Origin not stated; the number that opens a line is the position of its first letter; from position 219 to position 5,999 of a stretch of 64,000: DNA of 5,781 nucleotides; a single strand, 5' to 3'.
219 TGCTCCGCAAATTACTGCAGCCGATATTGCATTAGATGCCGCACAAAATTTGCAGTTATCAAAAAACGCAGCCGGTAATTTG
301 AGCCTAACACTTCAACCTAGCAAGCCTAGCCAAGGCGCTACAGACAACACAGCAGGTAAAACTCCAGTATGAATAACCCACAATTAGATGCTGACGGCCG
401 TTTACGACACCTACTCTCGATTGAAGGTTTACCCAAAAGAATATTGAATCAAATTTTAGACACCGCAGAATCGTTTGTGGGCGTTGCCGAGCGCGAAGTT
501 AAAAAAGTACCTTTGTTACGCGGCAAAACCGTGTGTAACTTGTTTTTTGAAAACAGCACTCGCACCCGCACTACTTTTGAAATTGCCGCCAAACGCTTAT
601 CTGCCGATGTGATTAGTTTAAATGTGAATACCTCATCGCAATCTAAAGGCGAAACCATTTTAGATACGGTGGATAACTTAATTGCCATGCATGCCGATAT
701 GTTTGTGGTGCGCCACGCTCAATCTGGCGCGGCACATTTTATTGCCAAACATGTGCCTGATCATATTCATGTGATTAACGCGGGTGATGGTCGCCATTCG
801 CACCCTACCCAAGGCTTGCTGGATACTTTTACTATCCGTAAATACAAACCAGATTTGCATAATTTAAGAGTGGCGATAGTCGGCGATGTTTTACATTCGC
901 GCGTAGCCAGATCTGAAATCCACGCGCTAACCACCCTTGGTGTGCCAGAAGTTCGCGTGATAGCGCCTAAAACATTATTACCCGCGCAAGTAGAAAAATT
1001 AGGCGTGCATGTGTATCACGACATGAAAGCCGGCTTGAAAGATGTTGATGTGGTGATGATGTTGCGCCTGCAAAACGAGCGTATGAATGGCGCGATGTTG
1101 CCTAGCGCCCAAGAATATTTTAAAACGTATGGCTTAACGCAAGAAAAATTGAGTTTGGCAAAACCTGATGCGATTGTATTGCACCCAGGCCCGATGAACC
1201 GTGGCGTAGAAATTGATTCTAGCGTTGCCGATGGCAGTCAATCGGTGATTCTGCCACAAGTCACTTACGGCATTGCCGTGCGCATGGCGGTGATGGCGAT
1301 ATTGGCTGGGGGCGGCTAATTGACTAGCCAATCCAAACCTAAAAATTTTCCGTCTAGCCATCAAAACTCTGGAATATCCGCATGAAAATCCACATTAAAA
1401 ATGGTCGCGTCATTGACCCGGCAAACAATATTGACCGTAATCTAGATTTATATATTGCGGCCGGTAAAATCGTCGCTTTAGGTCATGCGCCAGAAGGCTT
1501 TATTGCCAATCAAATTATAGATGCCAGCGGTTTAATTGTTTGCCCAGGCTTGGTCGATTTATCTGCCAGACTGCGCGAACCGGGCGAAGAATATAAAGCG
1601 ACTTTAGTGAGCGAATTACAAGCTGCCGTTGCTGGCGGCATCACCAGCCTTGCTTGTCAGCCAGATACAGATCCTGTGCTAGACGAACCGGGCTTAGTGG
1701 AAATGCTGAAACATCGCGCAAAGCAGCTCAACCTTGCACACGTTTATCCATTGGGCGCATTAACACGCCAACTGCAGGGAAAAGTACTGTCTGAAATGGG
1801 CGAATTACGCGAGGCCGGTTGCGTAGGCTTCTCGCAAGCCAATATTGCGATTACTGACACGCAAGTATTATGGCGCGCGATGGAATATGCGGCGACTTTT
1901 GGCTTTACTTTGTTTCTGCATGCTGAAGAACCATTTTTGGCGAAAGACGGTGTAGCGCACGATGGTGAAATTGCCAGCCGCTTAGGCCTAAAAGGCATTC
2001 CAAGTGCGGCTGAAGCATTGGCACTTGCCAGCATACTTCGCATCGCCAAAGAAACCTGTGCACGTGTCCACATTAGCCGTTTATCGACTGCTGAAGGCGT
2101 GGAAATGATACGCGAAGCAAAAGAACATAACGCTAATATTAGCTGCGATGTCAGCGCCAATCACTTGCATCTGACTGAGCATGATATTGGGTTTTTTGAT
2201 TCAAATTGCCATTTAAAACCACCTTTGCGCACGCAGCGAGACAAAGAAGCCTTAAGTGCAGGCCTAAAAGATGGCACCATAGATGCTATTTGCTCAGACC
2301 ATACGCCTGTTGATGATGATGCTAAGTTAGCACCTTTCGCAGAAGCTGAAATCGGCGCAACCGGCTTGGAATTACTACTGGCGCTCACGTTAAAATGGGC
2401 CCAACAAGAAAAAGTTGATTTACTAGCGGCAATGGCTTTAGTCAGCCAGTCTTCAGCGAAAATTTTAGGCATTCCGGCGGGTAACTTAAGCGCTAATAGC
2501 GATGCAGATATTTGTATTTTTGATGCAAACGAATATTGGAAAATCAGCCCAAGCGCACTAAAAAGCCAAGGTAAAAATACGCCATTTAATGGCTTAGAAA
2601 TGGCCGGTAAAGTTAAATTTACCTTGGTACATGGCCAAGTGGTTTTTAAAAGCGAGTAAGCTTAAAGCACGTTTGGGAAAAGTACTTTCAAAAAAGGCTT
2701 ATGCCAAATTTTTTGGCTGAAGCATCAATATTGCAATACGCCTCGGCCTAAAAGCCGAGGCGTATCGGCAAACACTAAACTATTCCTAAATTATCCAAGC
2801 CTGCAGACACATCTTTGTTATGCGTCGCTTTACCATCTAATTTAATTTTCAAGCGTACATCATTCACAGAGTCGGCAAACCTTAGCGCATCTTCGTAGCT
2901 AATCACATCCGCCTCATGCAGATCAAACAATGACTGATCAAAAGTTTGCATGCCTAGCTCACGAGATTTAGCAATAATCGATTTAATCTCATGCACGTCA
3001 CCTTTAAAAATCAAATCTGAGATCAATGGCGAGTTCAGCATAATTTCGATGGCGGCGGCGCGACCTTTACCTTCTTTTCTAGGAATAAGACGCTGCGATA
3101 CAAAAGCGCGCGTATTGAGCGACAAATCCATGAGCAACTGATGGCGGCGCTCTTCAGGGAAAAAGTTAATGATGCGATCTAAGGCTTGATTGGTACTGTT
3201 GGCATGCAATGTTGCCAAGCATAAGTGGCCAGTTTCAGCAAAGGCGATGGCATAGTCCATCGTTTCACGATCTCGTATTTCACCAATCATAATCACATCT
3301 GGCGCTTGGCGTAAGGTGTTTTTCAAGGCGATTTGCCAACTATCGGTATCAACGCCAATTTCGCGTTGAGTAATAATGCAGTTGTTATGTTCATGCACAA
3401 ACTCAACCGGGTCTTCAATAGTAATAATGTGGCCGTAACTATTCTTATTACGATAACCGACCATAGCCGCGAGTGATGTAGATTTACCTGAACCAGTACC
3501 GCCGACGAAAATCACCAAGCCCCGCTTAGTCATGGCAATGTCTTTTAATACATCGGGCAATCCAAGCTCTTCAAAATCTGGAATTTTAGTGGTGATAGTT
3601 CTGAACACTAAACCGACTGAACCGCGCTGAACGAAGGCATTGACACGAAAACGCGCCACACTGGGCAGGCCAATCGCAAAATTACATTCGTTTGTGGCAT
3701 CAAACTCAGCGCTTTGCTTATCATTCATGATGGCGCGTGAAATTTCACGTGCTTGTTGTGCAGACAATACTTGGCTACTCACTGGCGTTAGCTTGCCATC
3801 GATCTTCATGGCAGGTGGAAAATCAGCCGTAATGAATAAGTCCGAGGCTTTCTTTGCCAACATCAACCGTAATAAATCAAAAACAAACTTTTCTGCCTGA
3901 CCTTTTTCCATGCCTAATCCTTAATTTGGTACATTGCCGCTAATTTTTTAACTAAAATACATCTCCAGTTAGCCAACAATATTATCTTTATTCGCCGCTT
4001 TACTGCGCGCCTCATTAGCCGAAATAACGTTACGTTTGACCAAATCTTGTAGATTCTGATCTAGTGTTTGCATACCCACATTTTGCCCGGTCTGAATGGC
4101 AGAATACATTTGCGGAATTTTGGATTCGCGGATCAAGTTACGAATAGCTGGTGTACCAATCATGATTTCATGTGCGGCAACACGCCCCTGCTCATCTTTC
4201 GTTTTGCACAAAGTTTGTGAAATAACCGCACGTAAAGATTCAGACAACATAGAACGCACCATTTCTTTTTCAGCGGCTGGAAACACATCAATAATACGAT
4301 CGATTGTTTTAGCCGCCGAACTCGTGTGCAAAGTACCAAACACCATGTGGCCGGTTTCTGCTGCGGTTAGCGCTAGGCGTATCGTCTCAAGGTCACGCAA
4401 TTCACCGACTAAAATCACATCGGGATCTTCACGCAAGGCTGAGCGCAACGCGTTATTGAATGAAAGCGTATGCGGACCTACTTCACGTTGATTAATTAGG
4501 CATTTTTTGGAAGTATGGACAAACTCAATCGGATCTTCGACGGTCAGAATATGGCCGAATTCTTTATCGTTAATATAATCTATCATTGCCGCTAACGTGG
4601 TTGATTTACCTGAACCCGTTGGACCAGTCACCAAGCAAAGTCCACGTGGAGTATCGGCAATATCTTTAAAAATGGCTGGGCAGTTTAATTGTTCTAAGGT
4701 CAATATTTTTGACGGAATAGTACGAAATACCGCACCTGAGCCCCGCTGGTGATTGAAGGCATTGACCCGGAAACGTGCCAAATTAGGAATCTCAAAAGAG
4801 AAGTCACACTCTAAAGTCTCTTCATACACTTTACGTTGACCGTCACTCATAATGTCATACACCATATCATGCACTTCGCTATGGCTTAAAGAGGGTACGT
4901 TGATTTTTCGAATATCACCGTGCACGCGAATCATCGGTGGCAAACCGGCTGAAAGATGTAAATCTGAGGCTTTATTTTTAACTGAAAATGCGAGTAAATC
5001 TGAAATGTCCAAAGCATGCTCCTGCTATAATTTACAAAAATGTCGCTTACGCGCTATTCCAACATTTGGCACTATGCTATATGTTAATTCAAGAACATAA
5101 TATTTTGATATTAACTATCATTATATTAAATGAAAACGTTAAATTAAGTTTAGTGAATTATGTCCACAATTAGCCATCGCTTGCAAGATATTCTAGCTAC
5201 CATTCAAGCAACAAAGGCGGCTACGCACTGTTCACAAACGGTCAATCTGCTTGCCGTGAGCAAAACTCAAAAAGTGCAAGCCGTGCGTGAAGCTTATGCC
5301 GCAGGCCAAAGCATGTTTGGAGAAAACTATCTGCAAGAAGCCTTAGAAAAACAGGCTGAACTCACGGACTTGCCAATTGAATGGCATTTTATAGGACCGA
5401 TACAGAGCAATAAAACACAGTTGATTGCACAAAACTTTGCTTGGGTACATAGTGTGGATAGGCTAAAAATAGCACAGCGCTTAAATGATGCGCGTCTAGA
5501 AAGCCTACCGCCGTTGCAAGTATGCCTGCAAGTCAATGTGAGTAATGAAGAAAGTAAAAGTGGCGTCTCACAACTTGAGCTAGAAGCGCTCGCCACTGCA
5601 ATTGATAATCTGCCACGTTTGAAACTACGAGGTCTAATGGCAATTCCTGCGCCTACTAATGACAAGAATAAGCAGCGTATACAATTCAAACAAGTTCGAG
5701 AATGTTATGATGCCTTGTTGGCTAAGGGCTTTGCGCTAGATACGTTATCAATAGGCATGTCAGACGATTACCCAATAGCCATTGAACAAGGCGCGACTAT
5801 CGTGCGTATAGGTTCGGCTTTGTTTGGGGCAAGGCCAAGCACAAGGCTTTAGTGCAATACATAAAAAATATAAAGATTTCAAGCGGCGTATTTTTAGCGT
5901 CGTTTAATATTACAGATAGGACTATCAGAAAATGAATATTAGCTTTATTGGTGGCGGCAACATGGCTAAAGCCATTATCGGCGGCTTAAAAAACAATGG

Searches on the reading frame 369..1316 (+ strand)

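Call 58: search_protein_families(library=pfam, proteins=[window:369-1316:+], max_evalue=0.00001)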
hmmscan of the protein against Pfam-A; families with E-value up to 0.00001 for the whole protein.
window:369-1316:+ (316 aa): 2 families
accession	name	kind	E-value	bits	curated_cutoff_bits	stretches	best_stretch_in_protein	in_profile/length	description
PF02729.26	OTCace_N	-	1.2e-41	142.7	29.9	1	13-157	1-147/148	Aspartate/ornithine carbamoyltransferase, carbamoyl-P binding domain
PF00185.30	OTCace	-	2.5e-27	96.3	29.4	1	165-311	2-156/157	Aspartate/ornithine carbamoyltransferase, Asp/Orn binding domain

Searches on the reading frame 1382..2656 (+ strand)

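Call 61: search_protein_families(library=pfam, proteins=[window:1382-2656:+], max_evalue=0.00001)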
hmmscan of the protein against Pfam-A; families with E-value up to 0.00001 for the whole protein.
window:1382-2656:+ (425 aa): 2 families
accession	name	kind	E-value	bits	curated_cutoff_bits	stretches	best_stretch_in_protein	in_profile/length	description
PF01979.26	Amidohydro_1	-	6.9e-15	55.6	25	1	52-421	1-345/345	Amidohydrolase family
PF07969.17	Amidohydro_3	-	1.3e-11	45.1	29.7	1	67-422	153-472/472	Amidohydrolase family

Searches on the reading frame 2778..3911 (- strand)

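Call 60: search_protein_families(library=pfam, proteins=[window:2778-3911:-], max_evalue=0.00001)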
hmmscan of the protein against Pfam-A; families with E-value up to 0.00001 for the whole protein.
window:2778-3911:- (378 aa): 1 family
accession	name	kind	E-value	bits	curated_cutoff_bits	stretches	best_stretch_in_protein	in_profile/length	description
PF00437.27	T2SSE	-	1.1e-42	146.5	24.9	1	4-278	6-280/370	Type II/IV secretion system protein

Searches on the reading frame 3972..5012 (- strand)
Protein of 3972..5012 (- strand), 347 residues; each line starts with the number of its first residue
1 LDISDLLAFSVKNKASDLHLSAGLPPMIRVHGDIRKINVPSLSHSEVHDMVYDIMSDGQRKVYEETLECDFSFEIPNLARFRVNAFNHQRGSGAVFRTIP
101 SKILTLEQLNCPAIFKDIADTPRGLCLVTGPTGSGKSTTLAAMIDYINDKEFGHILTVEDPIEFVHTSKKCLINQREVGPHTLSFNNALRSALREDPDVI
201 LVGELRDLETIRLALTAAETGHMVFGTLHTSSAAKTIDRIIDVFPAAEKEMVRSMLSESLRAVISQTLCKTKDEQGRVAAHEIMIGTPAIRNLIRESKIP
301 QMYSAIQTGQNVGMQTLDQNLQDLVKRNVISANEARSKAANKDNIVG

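Call 60: search_protein_families(library=pfam, proteins=[window:3972-5012:-], max_evalue=0.00001)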
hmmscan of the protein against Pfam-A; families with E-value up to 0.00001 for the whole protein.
window:3972-5012:- (347 aa): 1 family
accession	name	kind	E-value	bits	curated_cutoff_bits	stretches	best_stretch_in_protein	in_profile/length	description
PF00437.27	T2SSE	-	1.1e-51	176.1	24.9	1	10-283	19-288/370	Type II/IV secretion system protein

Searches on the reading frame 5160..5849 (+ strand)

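Call 58: search_protein_families(library=pfam, proteins=[window:5160-5849:+], max_evalue=0.00001)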
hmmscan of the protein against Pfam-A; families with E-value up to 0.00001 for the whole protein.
window:5160-5849:+ (230 aa): 1 family
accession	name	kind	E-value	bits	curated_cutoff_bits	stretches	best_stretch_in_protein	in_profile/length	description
PF01168.26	Ala_racemase_N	-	2e-27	96.8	24.1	1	19-226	12-220/220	Alanine racemase, N-terminal domain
